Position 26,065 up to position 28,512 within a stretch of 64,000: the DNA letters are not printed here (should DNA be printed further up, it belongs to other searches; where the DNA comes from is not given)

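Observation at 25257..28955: Self-contained sortase module in a Rhizobiales chromosome: XRE regulator, a VIT-vWA protein with an LPQTA sorting signal, and a dedicated sortase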

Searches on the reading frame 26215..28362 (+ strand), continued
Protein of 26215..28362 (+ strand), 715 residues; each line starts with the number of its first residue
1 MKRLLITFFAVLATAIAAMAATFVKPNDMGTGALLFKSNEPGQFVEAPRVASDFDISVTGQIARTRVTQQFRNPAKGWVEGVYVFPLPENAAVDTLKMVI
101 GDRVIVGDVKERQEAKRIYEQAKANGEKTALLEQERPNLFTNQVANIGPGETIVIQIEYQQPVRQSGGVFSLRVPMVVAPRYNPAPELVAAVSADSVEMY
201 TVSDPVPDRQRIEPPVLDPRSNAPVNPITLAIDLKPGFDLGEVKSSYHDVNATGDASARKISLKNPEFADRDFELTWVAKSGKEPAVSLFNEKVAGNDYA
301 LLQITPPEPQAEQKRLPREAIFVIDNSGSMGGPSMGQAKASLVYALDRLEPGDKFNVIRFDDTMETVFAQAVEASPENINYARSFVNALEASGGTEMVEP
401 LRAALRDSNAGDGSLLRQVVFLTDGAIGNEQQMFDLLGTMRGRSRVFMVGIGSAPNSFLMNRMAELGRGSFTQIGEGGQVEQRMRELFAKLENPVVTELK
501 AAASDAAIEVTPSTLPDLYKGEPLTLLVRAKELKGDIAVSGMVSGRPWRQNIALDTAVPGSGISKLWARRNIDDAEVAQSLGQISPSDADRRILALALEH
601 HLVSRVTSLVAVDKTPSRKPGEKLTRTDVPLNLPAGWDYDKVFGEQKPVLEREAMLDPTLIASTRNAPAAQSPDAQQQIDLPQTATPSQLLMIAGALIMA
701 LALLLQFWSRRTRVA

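Call 52: search_protein_families(library=ncbifam, proteins=[L060:4695-6914:+, L060:6936-7667:-, L066:12699-14819:-, L066:14896-15426:-, L075:12906-14072:-, L075:14069-14788:-, L073:8048-9022:+, L073:12757-15564:+], max_evalue=1e-10)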
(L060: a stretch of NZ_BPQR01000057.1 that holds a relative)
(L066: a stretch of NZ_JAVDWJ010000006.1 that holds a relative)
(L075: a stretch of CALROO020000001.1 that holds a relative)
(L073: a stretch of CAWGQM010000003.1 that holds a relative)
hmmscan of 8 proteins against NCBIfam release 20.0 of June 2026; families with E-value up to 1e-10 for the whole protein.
L060:4695-6914:+ (739 aa): 34 families (the best 25 are shown)
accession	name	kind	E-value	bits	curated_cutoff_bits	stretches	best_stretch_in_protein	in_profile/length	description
NF010076.0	PRK13557.1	subfamily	3.1e-114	382.3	631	1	332-720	143-534/540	histidine kinase famiy protein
NF046020.1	HisKinCckABruc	equivalog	6.6e-104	348.5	1000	1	330-719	458-867/868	cell cycle histidine kinase CckA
NF046026.1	HisKinCckACaul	equivalog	2.2e-93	313.6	1000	1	322-720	272-677/678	cell cycle histidine kinase CckA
NF010411.0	PRK13837.1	equivalog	2.8e-74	250.6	647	1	335-723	433-816/828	two-component system VirA-like sensor kinase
NF052574.1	HisKinEspCMyxo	equivalog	5.5e-44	150.5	1200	1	210-720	269-784/785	serine histidine kinase EspC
NF052573.1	HisKinEspAMyxo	equivalog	1.7e-42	145.4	1400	1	327-716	359-747/755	serine histidine kinase EspA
NF008468.0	PRK11360.1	equivalog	1.2e-41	142.9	646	1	325-581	369-610/616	two-component system sensor histidine kinase AtoS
NF007688.0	PRK10364.1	equivalog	2.6e-33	115.5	479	1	342-581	230-453/460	two-component system sensor histidine kinase ZraS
NF038348.1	T2SS_HK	subfamily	5.1e-27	94.5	450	1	457-578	466-572/574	histidine kinase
NF047466.1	hybrid_RR_LvrB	exception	1.2e-24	87.2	500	1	336-579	136-376/377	hybrid histidine kinase/response regulator LvrB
TIGR02956.1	TMAO_torS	equivalog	5e-24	84.5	676.5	1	508-731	609-832/967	TMAO reductase system sensor histidine kinase/response regulator TorS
NF041831.1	NO_HK_NahK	exception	6.7e-22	77.3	1500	0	225-348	207-321/854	hybrid sensor histidine kinase/response regulator NahK/ErcS'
NF053867.1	SprKinKinDBac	equivalog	1.2e-19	70.2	775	1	463-579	398-497/500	sporulation kinase KinD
TIGR02916.1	PEP_his_kin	equivalog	5.7e-19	68.2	300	1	336-578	459-679/679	XrtA/PEP-CTERM system histidine kinase PrsK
NF011874.0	PRK15347.1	equivalog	6.6e-18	64.1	852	1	508-578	543-613/921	two component system sensor kinase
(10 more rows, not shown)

L060:6936-7667:- (243 aa): 0 families

L066:12699-14819:- (706 aa): 79 families (the best 25 are shown)
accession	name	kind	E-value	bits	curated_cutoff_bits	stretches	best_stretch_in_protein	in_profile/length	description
TIGR02956.1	TMAO_torS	equivalog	8.7e-103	345.2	676.5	1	301-690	451-829/967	TMAO reductase system sensor histidine kinase/response regulator TorS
NF008318.0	PRK11107.1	equivalog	8e-95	318.7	890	2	303-543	282-520/920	two-component sensor histidine kinase BarA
NF011874.0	PRK15347.1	equivalog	2.4e-82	277.4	852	2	295-557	380-633/921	two component system sensor kinase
NF008302.0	PRK11091.1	equivalog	4e-75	253.5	838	1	302-691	271-653/779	aerobic respiration two-component sensor histidine kinase ArcB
NF041947.1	LuxQ_Vibrio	equivalog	4.5e-73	246.5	1200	1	294-677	452-835/843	quorum-sensing autoinducer 2 sensor kinase/phosphatase LuxQ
NF008099.0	PRK10841.1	equivalog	1.1e-66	225.4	920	2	303-539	460-688/949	two-component system sensor histidine kinase RcsC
NF045901.1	HisKinLetSLeg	equivalog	1.7e-66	224.9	1650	2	304-540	283-517/906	two-component system sensor histidine kinase LetS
NF038297.2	hybrid_HK_HrmK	equivalog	7e-62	209.9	725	1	277-675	199-602/607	hybrid histidine kinase/response regulator HrmK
NF008543.0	PRK11466.1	equivalog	4e-61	207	982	1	282-687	416-804/914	TMAO reductase system sensor histidine kinase/response regulator TorS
NF007420.1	PRK09959.1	equivalog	2.4e-52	177.8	1995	1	303-671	701-1064/1197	acid-sensing system histidine kinase EvgS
NF046044.1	PnpS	equivalog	4.5e-49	167.5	400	1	308-539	164-389/390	two-component system histidine kinase PnpS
NF041832.1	near_NosP_CTERM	subfamily_domain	1.8e-44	152.4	400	1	309-676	2-365/370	NahK/ErcS family hybrid sensor histidine kinase/response regulator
NF041880.1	EPS_EpsF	equivalog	3e-44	151.4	900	1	300-537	260-489/492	response regulator EpsF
TIGR02966.1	phoR_proteo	equivalog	3e-43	148.1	334.2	1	307-538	107-332/333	phosphate regulon sensor histidine kinase PhoR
NF047465.1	hybrid_HK_LvrA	exception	1.1e-41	142.8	1200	1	308-538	196-419/819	hybrid histidine kinase/response regulator LvrA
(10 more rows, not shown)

L066:14896-15426:- (176 aa): 8 families
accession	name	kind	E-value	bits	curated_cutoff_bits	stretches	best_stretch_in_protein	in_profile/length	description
NF050158.1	CarbAnhydGPos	equivalog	6.1e-48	162.7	250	1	18-169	15-166/172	gamma carbonic anhydrase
TIGR02287.1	PaaY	equivalog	6.5e-29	101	319.6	1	18-150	14-146/192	phenylacetic acid degradation protein PaaY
NF010150.1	PRK13627.1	equivalog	9.9e-25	87.4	305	1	16-172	14-170/196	carnitine operon protein CaiE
TIGR03570.1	NeuD_NnaD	subfamily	5.9e-18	65.2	160.8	1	21-141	90-202/202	NeuD/PglB/VioB family sugar acetyltransferase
NF053794.1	beta_CO2some_M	equivalog_domain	1.4e-14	54.1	550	1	19-135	26-152/320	beta-carboxysome scaffolding protein CcmM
NF040597.1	carb_anhyd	equivalog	1.1e-13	51.3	380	0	16-68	64-117/248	carbonic anhydrase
TIGR03532.1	DapD_Ac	equivalog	1.6e-12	47.5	231.75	1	21-148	89-216/231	2,3,4,5-tetrahydropyridine-2,6-dicarboxylate N-acetyltransferase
NF002060.0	PRK00892.1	subfamily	3.4e-11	42.9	207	0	50-174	210-327/345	UDP-3-O-(3-hydroxymyristoyl)glucosamine N-acyltransferase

L075:12906-14072:- (388 aa): 56 families (the best 25 are shown)
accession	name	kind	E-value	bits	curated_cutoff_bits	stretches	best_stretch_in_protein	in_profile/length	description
NF012226.0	AdeS_HK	equivalog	3.5e-60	204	500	1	89-381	61-351/353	two-component sensor histidine kinase AdeS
NF012163.2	BaeS_SmeS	equivalog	7.4e-57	193.3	500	1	90-379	166-454/457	sensor histidine kinase efflux regulator BaeS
NF007837.0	PRK10549.1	equivalog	2.3e-48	165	603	1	88-383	165-458/466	envelope stress sensor histidine kinase BaeS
TIGR01386.1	cztS_silS_copS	subfamily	7.1e-38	130.8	292.55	1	89-381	166-456/457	heavy metal sensor histidine kinase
NF008468.0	PRK11360.1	equivalog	9.2e-36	123.4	646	1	169-384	399-609/616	two-component system sensor histidine kinase AtoS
NF040691.1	MtrAB_MtrB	equivalog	2.6e-35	122.4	450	1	87-386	187-495/507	MtrAB system histidine kinase MtrB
NF007898.0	PRK10604.1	equivalog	8.9e-35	120.7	478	1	85-383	137-423/433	two-component system sensor histidine kinase RstB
NF033092.0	HK_WalK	equivalog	1.8e-34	119.3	725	1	162-382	368-593/594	cell wall metabolism sensor histidine kinase WalK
NF046044.1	PnpS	equivalog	1.4e-33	116.5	400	1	160-382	164-390/390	two-component system histidine kinase PnpS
NF008312.0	PRK11100.1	equivalog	5.5e-33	114.5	356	1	90-384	184-475/477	two-component system sensor histidine kinase CreC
TIGR02966.1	phoR_proteo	equivalog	3.6e-32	111.7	334.2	1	158-380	106-332/333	phosphate regulon sensor histidine kinase PhoR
NF007688.0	PRK10364.1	equivalog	1.5e-30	106.4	479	1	171-384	245-452/460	two-component system sensor histidine kinase ZraS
NF045900.1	HisKinCpxALeg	equivalog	3.1e-30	105.3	800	1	101-382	166-450/451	two-component system sensor histidine kinase CpxA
NF007004.0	PRK09467.1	equivalog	4.9e-30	104.7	415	1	100-383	168-436/440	two-component system sensor histidine kinase EnvZ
NF041210.1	his_kin_PieS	equivalog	4.1e-28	98.6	850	1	83-383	163-470/474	two component system sensor histidine kinase PieS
TIGR03785.1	marine_sort_HK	equivalog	3.2e-23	81.9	612.2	1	89-382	408-703/703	proteobacterial dedicated sortase system histidine kinase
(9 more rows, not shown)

L075:14069-14788:- (239 aa): 58 families (the best 25 are shown)
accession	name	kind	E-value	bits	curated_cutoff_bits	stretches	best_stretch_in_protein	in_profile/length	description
NF012227.0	AdeR_RR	equivalog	6.2e-64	215.7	340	1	11-237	12-237/239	efflux system response regulator transcription factor AdeR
TIGR02154.1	PhoB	equivalog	1.1e-53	181.9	296.2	1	11-236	3-225/226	phosphate regulon transcriptional regulator PhoB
NF040689.1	MtrAB_MtrA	equivalog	1.3e-52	178.3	300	1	13-236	1-218/219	MtrAB system response regulator MtrA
NF008296.0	PRK11083.1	equivalog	2.6e-50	170.9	273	1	11-237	4-226/228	two-component system response regulator CreB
NF045944.1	ResRegRpaBCyano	equivalog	5.5e-50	169.9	330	1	14-236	1-227/229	response regulator transcription factor RpaB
NF007982.1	PRK10710.1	equivalog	2.6e-47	161.4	380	1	10-238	7-229/235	envelope stress response regulator BaeR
NF041733.1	resp_reg_CseB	equivalog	3e-45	154.3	350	1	13-237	3-227/228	two-component system response regulator CseB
NF040534.1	resp_reg_YycF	equivalog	3.4e-44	150.8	340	1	13-236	3-227/231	response regulator YycF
NF008199.0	PRK10955.1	equivalog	3.1e-42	145.1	341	1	13-236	4-228/232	envelope stress response regulator transcription factor CpxR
NF053854.1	RespRegPhoBBctds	equivalog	3.7e-42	144.2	270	1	13-236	1-224/225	two-component system response regulator PhoB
TIGR01387.1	cztR_silR_copR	subfamily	6.6e-42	143.6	279.2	1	13-236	1-218/218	heavy metal response regulator transcription factor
NF007005.1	PRK09468.1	equivalog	2.9e-41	141.5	331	1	11-235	4-230/237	osmolarity response regulator transcription factor OmpR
NF033117.2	vanR_ACDEGLN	exception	3.3e-41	141.3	350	1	13-236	1-225/226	VanR-ABDEGLN family response regulator transcription factor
NF033120.0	vanR_FM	exception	2.7e-39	135.2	460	1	13-236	6-229/231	vancomycin resistance response regulator transcription factor, VanR-F/VanR-M family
NF041734.1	resp_reg_RppA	equivalog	1.5e-38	132.4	250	1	13-237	3-228/229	two-component system response regulator RppA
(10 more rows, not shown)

L073:8048-9022:+ (324 aa): 54 families (the best 25 are shown)
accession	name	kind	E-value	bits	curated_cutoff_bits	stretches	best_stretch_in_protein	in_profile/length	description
NF008312.0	PRK11100.1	equivalog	6.6e-34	117.6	356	1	8-319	157-472/477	two-component system sensor histidine kinase CreC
NF046044.1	PnpS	equivalog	1.2e-28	100.2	400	1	106-320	166-390/390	two-component system histidine kinase PnpS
NF012163.2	BaeS_SmeS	equivalog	3.8e-27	95.3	500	1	35-310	167-446/457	sensor histidine kinase efflux regulator BaeS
NF008468.0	PRK11360.1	equivalog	5.9e-27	94.3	646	1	99-321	383-608/616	two-component system sensor histidine kinase AtoS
NF007007.0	PRK09470.1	equivalog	2.4e-26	92.7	486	1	41-320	173-458/463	envelope stress sensor histidine kinase CpxA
NF040691.1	MtrAB_MtrB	equivalog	6.1e-26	91.5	450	1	38-322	192-493/507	MtrAB system histidine kinase MtrB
TIGR02966.1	phoR_proteo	equivalog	1e-25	90.5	334.2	1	103-305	107-318/333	phosphate regulon sensor histidine kinase PhoR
NF007004.0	PRK09467.1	equivalog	2.8e-25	89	415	1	42-306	164-420/440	two-component system sensor histidine kinase EnvZ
NF033092.0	HK_WalK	equivalog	4.6e-25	88.2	725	1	107-320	369-593/594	cell wall metabolism sensor histidine kinase WalK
NF007837.0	PRK10549.1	equivalog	4.8e-24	84.9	603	1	40-320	171-457/466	envelope stress sensor histidine kinase BaeS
TIGR01386.1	cztS_silS_copS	subfamily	5.9e-23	81.6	292.55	1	39-318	171-455/457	heavy metal sensor histidine kinase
NF012226.0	AdeS_HK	equivalog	8.7e-23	81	500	1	47-320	74-352/353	two-component sensor histidine kinase AdeS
NF007898.0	PRK10604.1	equivalog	5.3e-21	75.3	478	1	89-321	191-423/433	two-component system sensor histidine kinase RstB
TIGR03785.1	marine_sort_HK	equivalog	9.9e-21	73.7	612.2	1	41-320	418-703/703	proteobacterial dedicated sortase system histidine kinase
NF052314.1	T9SS_HK_PorY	subfamily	1.2e-20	73.9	350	1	40-304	141-403/418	PorY family sensor histidine kinase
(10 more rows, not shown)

L073:12757-15564:+ (935 aa): 9 families
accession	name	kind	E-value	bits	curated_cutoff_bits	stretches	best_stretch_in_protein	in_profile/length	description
NF042959.1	IteA_antiphage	equivalog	2.1e-26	93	510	1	711-888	127-303/367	anti-phage ATPase IteA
NF003069.1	PRK03992.1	subfamily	3.1e-20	72.7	500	1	713-904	169-368/379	proteasome-activating nucleotidase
TIGR01243.1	CDC48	subfamily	3.2e-20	72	802.65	1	668-890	452-673/733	CDC48 family AAA ATPase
TIGR01242.2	TIGR01242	subfamily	1.6e-19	70.1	500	1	712-902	151-349/362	proteasome-activating nucleotidase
NF041006.2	cell_div_CdvC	equivalog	4e-19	68.8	650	1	705-870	130-302/370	cell division protein CdvC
NF047747.1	PrtsmActNtasePan2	equivalog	2.2e-17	63.4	700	1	712-893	188-376/397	proteasome-activating nucleotidase Pan2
NF047748.1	PrtsmActNtasePan1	equivalog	1.5e-16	60.5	750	1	712-900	185-381/405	proteasome-activating nucleotidase Pan1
TIGR01241.2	FtsH_fam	equivalog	4.2e-14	52.2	600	1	701-905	191-399/598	ATP-dependent zinc metalloprotease FtsH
NF008004.0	PRK10733.1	equivalog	1.1e-12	46.7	1008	1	712-898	188-382/644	ATP-dependent zinc metalloprotease FtsH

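Call 65: search_solved_structures(query=window:26215-28362:+, max_evalue=0.001, show_alignments=0)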
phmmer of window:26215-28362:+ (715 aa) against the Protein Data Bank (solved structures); distinct sequences matched with E-value up to 0.001: 4.
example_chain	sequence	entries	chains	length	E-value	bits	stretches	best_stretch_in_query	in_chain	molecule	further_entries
9c4f_I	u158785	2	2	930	1.5e-31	113.2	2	315-557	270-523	Inter-alpha-trypsin inhibitor heavy chain H4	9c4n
11jf_P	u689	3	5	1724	5.8e-25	91.4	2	60-181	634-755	Protein mono-ADP-ribosyltransferase PARP4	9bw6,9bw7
6fpy_A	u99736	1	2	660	2.5e-17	66.2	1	316-532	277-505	Inter-alpha-trypsin inhibitor heavy chain H1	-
6fpz_A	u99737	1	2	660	3.2e-16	62.5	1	316-532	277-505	Inter-alpha-trypsin inhibitor heavy chain H1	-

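Call 73: search_protein_families(library=padloc, proteins=[window:26215-28362:+], max_evalue=0.01)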
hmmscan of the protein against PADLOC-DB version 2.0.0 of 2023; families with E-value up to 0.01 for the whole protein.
window:26215-28362:+ (715 aa): 0 families
